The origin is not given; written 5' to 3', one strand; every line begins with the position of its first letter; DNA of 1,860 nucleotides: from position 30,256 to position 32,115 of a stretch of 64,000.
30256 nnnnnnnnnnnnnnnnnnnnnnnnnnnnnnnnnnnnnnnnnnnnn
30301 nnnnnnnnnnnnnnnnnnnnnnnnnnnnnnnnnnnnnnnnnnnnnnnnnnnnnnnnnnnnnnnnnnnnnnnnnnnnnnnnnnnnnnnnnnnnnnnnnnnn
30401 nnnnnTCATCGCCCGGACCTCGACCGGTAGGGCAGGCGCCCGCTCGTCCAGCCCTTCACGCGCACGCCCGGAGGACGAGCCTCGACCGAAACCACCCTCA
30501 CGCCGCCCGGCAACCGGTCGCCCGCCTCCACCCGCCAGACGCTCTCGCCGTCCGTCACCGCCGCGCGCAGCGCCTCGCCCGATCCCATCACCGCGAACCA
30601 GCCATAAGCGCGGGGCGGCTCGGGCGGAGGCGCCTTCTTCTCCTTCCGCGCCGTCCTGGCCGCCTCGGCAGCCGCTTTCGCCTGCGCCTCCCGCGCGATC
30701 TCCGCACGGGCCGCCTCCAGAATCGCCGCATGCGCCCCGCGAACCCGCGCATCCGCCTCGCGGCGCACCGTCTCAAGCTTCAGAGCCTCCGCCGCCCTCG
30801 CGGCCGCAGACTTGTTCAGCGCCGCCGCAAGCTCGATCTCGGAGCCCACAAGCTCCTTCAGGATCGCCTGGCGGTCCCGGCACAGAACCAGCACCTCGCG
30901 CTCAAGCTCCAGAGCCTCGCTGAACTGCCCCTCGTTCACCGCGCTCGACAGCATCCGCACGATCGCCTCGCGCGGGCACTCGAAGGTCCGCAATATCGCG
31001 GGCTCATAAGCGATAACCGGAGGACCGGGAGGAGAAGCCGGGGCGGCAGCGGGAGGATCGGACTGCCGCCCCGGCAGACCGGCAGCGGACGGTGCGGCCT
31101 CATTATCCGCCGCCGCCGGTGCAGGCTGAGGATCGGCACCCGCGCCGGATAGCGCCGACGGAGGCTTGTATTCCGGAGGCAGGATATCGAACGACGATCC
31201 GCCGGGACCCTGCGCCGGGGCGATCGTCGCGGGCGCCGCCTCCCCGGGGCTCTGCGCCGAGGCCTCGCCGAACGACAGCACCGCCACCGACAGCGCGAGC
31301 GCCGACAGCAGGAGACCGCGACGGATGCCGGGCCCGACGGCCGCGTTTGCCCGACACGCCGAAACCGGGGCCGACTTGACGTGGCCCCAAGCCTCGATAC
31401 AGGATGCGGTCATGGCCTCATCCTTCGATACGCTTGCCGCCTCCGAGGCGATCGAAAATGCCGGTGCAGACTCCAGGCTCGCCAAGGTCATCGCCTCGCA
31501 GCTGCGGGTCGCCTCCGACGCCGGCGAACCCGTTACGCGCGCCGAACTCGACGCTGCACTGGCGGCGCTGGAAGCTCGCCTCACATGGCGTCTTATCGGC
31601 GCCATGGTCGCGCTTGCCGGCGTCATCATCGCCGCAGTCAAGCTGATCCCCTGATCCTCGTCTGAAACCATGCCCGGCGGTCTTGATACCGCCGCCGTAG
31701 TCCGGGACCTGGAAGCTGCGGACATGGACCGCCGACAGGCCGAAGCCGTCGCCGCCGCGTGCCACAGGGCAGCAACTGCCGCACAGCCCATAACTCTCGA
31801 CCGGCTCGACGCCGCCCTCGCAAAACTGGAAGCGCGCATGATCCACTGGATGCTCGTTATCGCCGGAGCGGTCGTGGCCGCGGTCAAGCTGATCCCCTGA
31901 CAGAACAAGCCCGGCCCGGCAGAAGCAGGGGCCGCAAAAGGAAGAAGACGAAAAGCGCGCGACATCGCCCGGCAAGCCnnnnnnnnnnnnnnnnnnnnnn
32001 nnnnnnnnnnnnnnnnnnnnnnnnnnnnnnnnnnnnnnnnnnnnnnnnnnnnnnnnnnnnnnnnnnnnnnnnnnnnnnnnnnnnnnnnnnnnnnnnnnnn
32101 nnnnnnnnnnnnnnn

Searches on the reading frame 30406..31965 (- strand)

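Call 21: search_protein_families(library=pfam, proteins=[window:30406-31965:-], max_evalue=0.01)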
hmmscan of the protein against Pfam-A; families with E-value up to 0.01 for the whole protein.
window:30406-31965:- (519 aa): 1 family
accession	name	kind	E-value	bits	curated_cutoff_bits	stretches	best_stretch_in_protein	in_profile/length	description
PF17448.7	YqaH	-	0.00096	19.9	31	1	326-368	16-58/88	Uncharacterized YqaH-like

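Call 59: search_protein_families(library=ncbifam, proteins=[window:30406-31965:-], max_evalue=0.01)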
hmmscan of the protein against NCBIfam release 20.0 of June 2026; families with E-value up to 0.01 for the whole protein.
window:30406-31965:- (519 aa): 1 family
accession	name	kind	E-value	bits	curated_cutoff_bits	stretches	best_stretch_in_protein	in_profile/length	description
TIGR03021.1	pilP_fam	equivalog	0.00031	21.7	34.65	1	393-496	8-113/119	type IV pilus biogenesis protein PilP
